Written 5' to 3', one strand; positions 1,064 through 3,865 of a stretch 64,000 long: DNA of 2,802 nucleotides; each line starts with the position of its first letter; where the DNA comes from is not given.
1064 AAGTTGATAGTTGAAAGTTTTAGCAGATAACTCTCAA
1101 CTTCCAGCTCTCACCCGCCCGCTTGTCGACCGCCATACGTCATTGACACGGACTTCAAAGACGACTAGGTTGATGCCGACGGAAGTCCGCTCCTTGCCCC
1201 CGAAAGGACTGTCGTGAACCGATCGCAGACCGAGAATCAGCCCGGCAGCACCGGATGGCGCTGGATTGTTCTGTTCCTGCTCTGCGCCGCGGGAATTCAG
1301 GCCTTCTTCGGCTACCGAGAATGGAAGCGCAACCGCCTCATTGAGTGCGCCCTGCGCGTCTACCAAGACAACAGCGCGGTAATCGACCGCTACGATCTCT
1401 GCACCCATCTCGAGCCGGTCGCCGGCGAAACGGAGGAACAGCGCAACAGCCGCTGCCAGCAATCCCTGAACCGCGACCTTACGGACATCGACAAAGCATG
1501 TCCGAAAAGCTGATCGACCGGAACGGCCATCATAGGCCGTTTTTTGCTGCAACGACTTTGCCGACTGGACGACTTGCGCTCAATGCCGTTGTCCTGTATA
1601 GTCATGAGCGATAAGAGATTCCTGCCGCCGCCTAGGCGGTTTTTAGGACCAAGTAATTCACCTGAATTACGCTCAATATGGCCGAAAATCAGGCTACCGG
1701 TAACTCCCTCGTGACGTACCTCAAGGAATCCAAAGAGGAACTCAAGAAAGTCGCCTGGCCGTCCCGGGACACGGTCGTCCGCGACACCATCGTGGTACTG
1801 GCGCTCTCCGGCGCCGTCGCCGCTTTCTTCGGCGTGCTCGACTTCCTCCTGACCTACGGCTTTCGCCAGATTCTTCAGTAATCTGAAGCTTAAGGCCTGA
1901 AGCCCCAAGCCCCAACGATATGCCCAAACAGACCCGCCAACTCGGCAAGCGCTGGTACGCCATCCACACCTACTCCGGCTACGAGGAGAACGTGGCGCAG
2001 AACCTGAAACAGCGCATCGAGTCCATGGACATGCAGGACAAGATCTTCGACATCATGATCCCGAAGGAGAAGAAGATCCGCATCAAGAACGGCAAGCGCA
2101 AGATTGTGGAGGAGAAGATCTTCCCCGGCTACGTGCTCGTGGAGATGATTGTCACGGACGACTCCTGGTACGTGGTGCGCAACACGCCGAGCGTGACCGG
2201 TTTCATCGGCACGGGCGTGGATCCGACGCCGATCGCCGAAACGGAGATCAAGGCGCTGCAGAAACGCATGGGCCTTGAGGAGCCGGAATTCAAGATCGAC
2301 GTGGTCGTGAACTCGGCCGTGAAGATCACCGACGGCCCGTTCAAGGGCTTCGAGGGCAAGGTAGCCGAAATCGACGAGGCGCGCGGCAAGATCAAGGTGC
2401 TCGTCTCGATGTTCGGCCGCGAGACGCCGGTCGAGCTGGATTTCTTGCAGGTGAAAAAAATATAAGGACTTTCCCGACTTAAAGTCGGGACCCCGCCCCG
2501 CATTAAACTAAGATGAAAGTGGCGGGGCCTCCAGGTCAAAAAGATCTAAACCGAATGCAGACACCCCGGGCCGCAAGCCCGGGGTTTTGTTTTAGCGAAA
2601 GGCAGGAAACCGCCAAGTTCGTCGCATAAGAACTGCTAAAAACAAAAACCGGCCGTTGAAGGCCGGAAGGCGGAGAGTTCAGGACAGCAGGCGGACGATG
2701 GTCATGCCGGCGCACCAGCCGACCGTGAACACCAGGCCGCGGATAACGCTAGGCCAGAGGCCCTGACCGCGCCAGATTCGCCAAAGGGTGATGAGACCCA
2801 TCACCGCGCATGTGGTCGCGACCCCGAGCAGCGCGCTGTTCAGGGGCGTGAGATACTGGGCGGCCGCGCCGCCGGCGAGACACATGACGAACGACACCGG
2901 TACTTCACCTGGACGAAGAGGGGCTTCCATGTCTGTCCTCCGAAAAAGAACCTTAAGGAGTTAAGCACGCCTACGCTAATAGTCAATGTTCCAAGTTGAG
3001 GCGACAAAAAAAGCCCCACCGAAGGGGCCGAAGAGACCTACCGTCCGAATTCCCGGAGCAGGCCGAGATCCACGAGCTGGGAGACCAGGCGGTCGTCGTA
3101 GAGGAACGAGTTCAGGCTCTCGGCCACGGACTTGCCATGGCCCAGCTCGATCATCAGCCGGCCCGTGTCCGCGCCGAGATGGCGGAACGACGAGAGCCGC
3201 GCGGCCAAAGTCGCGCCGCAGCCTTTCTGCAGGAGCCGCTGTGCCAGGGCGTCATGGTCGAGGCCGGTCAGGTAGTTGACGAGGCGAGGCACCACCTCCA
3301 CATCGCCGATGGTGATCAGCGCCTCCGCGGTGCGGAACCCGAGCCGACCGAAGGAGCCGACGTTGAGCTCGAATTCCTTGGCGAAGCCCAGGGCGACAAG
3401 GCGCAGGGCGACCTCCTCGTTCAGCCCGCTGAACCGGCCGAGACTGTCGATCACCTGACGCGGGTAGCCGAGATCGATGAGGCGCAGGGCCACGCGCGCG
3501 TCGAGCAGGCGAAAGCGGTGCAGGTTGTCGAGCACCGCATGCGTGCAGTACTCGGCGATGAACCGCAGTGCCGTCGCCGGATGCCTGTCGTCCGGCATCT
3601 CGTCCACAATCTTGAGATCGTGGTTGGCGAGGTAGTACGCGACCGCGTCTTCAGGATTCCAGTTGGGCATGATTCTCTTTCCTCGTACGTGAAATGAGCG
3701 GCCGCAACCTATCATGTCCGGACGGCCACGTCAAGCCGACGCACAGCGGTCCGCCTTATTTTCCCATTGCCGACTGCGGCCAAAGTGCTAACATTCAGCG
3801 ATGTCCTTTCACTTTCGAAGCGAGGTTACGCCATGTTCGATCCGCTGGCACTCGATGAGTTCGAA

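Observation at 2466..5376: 2.9-kb insertion splitting the conserved nusG-rplK junction: ParB-like nuclease-domain protein, repeat protein, small membrane protein and repeat-rich leader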

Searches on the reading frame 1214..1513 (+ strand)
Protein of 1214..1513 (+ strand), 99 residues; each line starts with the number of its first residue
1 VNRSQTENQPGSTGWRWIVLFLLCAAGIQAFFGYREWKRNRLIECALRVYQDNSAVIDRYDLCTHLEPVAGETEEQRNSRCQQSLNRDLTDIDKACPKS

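Call 4: search_protein_families(library=pfam, proteins=[window:1214-1513:+], max_evalue=1)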
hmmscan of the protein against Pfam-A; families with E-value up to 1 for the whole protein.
window:1214-1513:+ (99 aa): 1 family
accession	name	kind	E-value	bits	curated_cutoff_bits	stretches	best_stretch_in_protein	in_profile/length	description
PF09750.14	DRY_EERY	-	0.059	14.1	25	1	51-84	31-65/133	Alternative splicing regulator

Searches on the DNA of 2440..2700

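Call 88: search_rna_families(source=window, start=2440, end=2700, threshold=evalue, max_evalue=5)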
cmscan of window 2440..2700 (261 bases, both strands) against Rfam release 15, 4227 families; matches with E-value up to 5: 7.
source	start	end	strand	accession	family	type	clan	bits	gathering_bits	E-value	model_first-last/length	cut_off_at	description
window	2490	2592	+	RF02837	anti-hemB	Gene; sRNA;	-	25.5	49.5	0.00039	1-81/81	no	Burkholderia RNA 7 (anti-hemB)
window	2486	2605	-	RF00007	U12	Gene; snRNA; splicing;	CL00006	20.3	53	0.038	1-151/151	no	U12 minor spliceosomal RNA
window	2526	2592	+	RF02278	Betaproteobacteria_toxic_sRNA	Gene; sRNA;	-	14.5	50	1.5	1-64/64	no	Betaproteobacteria toxic small RNA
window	2547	2593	+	RF02399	NsiR1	Gene; sRNA;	-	13.2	39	3.8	1-60/60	no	Nitrogen stress-induced RNA 1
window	2615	2700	+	RF00195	RsmY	Gene; sRNA;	CL00106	12.5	57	0.59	1-102/121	3'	RsmY RNA family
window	2526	2590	+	RF02784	SorX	Gene; sRNA;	-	12.4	46.6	2.2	1-73/73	no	Singlet oxygen resistance RNA X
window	2440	2493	-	RF02922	RAGATH-32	Cis-reg;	-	12.2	41.8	1.8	1-56/78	3'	RAGATH-32 RNA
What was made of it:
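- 2468..2538 (+): Conserved three-stem element just 3' of nusG, followed by the nusG terminator at 2563-2585. No Rfam family reaches threshold (call 88).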

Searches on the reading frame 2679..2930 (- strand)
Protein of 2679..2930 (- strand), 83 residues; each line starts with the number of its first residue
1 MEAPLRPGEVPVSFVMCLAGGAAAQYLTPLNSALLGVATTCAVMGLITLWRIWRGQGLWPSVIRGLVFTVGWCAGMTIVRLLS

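Call 4: search_protein_families(library=pfam, proteins=[window:2679-2930:-], max_evalue=1)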
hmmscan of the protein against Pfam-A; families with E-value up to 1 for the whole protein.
window:2679-2930:- (83 aa): 0 families

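Call 8: search_protein_families(library=ncbifam, proteins=[window:2679-2930:-], max_evalue=1)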
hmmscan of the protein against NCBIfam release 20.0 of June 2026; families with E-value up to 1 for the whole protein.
window:2679-2930:- (83 aa): 0 families

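Call 9: search_protein_families(library=padloc, proteins=[window:2679-2930:-], max_evalue=1)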
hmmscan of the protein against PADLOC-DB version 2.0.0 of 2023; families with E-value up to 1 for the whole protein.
window:2679-2930:- (83 aa): 0 families

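Call 10: search_protein_families(library=phrogs, proteins=[window:2679-2930:-], max_evalue=1)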
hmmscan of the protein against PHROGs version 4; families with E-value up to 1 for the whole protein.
window:2679-2930:- (83 aa): 0 families
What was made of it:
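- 2679..2930 (-): 83-aa small membrane protein, lineage-specific, with its own terminator at 2666-2649. No family hits (calls 4, 8-10).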

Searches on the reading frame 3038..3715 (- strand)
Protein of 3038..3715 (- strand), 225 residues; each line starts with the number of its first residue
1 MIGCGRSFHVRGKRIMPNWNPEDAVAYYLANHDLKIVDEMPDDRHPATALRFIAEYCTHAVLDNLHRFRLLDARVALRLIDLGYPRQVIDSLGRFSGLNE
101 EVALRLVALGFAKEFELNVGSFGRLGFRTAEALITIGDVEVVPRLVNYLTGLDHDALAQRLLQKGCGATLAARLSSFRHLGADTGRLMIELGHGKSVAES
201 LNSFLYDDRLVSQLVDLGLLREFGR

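Call 4: search_protein_families(library=pfam, proteins=[window:3038-3715:-], max_evalue=1)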
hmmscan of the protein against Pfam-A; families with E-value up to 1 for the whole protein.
window:3038-3715:- (225 aa): 3 families
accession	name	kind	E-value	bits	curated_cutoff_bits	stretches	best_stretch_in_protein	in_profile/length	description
PF00627.37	UBA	-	0.018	15.4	22.4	0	99-114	2-17/37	UBA/TS-N domain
PF02447.22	GntP_permease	-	0.092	11.9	22.5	1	142-215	31-102/440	GntP family permease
PF03130.22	HEAT_PBS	-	0.12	13.4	20.9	1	130-149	6-25/27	PBS lyase HEAT-like repeat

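Call 8: search_protein_families(library=ncbifam, proteins=[window:3038-3715:-], max_evalue=1)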
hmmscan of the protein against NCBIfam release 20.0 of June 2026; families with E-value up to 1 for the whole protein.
window:3038-3715:- (225 aa): 1 family
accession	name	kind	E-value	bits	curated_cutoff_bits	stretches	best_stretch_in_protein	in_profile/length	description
TIGR00791.1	gntP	subfamily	0.23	10.4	292.75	1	142-214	31-101/439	gluconate:H+ symporter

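Call 9: search_protein_families(library=padloc, proteins=[window:3038-3715:-], max_evalue=1)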
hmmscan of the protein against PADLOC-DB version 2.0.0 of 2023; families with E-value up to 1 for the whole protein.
window:3038-3715:- (225 aa): 0 families

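Call 10: search_protein_families(library=phrogs, proteins=[window:3038-3715:-], max_evalue=1)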
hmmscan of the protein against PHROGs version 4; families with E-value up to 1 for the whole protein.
window:3038-3715:- (225 aa): 0 families

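Call 35: find_homologous_proteins(query=window:3038-3670:-, max_evalue=0.001)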
Query window:3038-3670:- (210 aa): 2 proteins with E <= 0.001 among 1371 candidates.
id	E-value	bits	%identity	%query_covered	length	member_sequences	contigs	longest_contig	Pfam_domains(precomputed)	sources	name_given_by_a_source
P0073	1.9e-133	461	100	100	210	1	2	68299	-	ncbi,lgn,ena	-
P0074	1.4e-70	256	59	100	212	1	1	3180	-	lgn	-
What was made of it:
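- Closest known: Armadillo/HEAT-type alpha-solenoid repeat proteins. Different: It is an orphan with a single homologue (call 35).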

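Call 36: find_encoding_contigs(protein=P0074, flank=4000, max_places=3)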
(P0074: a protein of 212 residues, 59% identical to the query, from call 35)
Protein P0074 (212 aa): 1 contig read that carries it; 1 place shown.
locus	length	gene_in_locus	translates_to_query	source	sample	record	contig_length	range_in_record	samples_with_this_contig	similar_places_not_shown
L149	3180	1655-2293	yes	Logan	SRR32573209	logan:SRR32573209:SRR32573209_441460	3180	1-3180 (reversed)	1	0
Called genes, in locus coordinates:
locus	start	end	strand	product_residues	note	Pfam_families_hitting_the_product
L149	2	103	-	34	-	?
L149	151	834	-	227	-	PF00687:Ribosomal_L1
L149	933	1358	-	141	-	PF03946:Ribosomal_L11_N, PF00298:Ribosomal_L11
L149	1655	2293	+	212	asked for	-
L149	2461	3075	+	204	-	-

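Call 37: find_encoding_contigs(protein=P0073, flank=6000, max_places=3)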
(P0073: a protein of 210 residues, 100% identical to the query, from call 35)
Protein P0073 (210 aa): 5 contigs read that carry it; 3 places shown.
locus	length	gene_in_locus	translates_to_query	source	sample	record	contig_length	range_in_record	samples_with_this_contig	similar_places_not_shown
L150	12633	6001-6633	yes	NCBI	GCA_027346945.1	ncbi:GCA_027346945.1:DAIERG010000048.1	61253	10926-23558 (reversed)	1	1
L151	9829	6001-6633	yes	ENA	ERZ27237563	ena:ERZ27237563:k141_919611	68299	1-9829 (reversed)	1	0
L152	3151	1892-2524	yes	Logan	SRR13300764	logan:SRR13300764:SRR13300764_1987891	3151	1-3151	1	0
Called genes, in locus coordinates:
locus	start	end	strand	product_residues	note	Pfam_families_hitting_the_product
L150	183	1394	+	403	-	-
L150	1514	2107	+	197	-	PF00625:Guanylate_kin, PF01926:MMR_HSR1 (faint)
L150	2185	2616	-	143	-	PF00692:dUTPase, PF22769:DCD (weak)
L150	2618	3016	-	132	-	-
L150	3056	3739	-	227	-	PF00687:Ribosomal_L1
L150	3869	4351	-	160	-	PF03946:Ribosomal_L11_N, PF00298:Ribosomal_L11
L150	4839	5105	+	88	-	-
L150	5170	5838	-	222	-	-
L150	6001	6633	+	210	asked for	-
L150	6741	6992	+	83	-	-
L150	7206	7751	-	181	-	PF02357:NusG, PF00467:KOW (weak)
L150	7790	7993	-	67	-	PF00584:SecE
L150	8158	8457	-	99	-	-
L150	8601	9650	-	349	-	PF04055:Radical_SAM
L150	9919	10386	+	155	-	PF04542:Sigma70_r2, PF08281:Sigma70_r4_2, PF04545:Sigma70_r4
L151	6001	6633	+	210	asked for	-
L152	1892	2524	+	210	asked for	-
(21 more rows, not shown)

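Call 59: predict_structure(alignment_id=A3)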
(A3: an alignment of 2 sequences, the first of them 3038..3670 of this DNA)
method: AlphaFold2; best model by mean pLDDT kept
length: 210 residues; sequences in the alignment: 2
mean_pLDDT: 79.0   pTM: 0.68
mean pLDDT of the five models: 79.0, 78.9, 78.7, 77.8, 77.2
residues with pLDDT >= 90: 49; 70-90: 103; 50-70: 34; < 50: 24
segments of 3 or more residues with pLDDT < 50: 1-11, 17-22, 24-28
pLDDT, mean of each block of 10 residues (from residue 1): 43 48 51 66 64 74 87 84 89 89 85 89 86 85 91 90 91 93 90 87 77
secondary structure, 60 per line:
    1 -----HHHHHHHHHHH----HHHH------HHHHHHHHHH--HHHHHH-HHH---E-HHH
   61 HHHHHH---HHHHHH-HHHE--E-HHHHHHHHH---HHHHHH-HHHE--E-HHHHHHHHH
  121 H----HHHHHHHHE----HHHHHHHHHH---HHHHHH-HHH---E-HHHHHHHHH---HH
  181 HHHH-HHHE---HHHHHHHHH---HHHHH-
elements in order: H6-16 H21-24 H31-40 H43-48 H58-66 H70-75 H85-93 H97-102 H112-121 H126-133 H139-148 H152-157 H167-175 H179-184 H193-201 H205-209
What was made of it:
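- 3038..3670 (-): 210-aa alpha-solenoid protein of six ~27-residue helical-hairpin repeats, with terminator at 3029-3012. AF2 model pLDDT 79, all paired helices (call 59).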

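Call 68: fold_search(model_id=the predicted structure, library=pdb)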
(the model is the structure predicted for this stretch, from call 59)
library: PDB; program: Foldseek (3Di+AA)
matches with E <= 10: 685; with E <= 0.001: 0
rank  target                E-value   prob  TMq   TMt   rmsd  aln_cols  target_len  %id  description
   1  5mfg_C                6.2e-03  0.99  0.36  0.29  14.0       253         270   12  Designed armadillo repeat protein YIIIM5AII in complex with peptide (RR)4 (released 2017-09-13)
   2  6s9l_A                6.5e-03  1.00  0.39  0.31  12.3       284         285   12  Designed Armadillo Repeat protein Lock1 bound to (KR)4KLSF target (released 2020-02-19)
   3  5mfi_A                7.1e-03  0.97  0.30  0.27  11.7       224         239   12  Designed armadillo repeat protein YIII(Dq.V2)4CqI in complex with peptide (KR)4 (released 2017-09-13)
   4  4pls_B                7.1e-03  0.95  0.30  0.24  15.9       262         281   11  Crystal Structures of Designed Armadillo Repeat Proteins: Implications of Construct Design and Crystallization Conditi (released 2014-12-10)
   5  5mfm_C                7.5e-03  0.96  0.28  0.20  12.7       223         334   14  Designed armadillo repeat protein peptide fusion YIIIM6AII_GS11_(KR)5 (released 2017-09-13)
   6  5mfm_F                9.6e-03  0.94  0.28  0.20  12.7       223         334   14  Designed armadillo repeat protein peptide fusion YIIIM6AII_GS11_(KR)5 (released 2017-09-13)
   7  4v3o_D                1.1e-02  0.99  0.35  0.27  11.0       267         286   12  Designed armadillo repeat protein with 5 internal repeats, 2nd generation C-cap and 3rd generation N-cap. (released 2016-01-13)
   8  5mfg_B                1.1e-02  0.92  0.28  0.23  16.4       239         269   13  Designed armadillo repeat protein YIIIM5AII in complex with peptide (RR)4 (released 2017-09-13)
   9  5mfl_B                1.1e-02  1.00  0.43  0.31   8.0       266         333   10  Designed armadillo repeat protein (KR)5_GS10_YIIIM6AII (released 2017-09-13)
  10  5mfl_C                1.1e-02  0.99  0.34  0.23  10.7       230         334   14  Designed armadillo repeat protein (KR)5_GS10_YIIIM6AII (released 2017-09-13)
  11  5mfm_B                1.2e-02  0.96  0.30  0.21  11.8       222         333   14  Designed armadillo repeat protein peptide fusion YIIIM6AII_GS11_(KR)5 (released 2017-09-13)
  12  4d4e_A                1.3e-02  0.98  0.31  0.29  10.6       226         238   12  Crystal structure of computationally designed armadillo repeat proteins for modular peptide recognition. (released 2016-01-13)
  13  4v3o_C                1.3e-02  0.98  0.35  0.27  11.0       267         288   12  Designed armadillo repeat protein with 5 internal repeats, 2nd generation C-cap and 3rd generation N-cap. (released 2016-01-13)
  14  6s9p_B                1.3e-02  0.97  0.34  0.23  13.4       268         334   13  Designed Armadillo Repeat protein internal Lock2 fused to target peptide KRKAKITWKR (released 2020-02-19)
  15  4plr_A                1.3e-02  0.93  0.29  0.23  12.0       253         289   11  Crystal Structures of Designed Armadillo Repeat Proteins: Implications of Construct Design and Crystallization Conditi (released 2014-08-27)
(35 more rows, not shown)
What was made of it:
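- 3038..3670 (-): Weak armadillo-repeat matches (call 68).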

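Call 75: search_protein_families(library=pfam, proteins=[L149:2461-3075:+], max_evalue=0.001)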
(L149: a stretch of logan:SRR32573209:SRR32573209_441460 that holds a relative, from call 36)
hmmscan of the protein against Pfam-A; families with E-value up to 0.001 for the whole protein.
L149:2461-3075:+ (204 aa): 0 families

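Call 95: find_related_loci(query=A3, collection=viral_contigs, flank=3000)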
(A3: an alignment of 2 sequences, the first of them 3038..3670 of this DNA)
Query A3 (210 aa) in viral_contigs; peptide patterns used: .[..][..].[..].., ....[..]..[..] (x = any residue, [..] = any of these).
38 stretches matched a pattern, but none encodes a relative of the query by tblastn (E <= 1e-3).
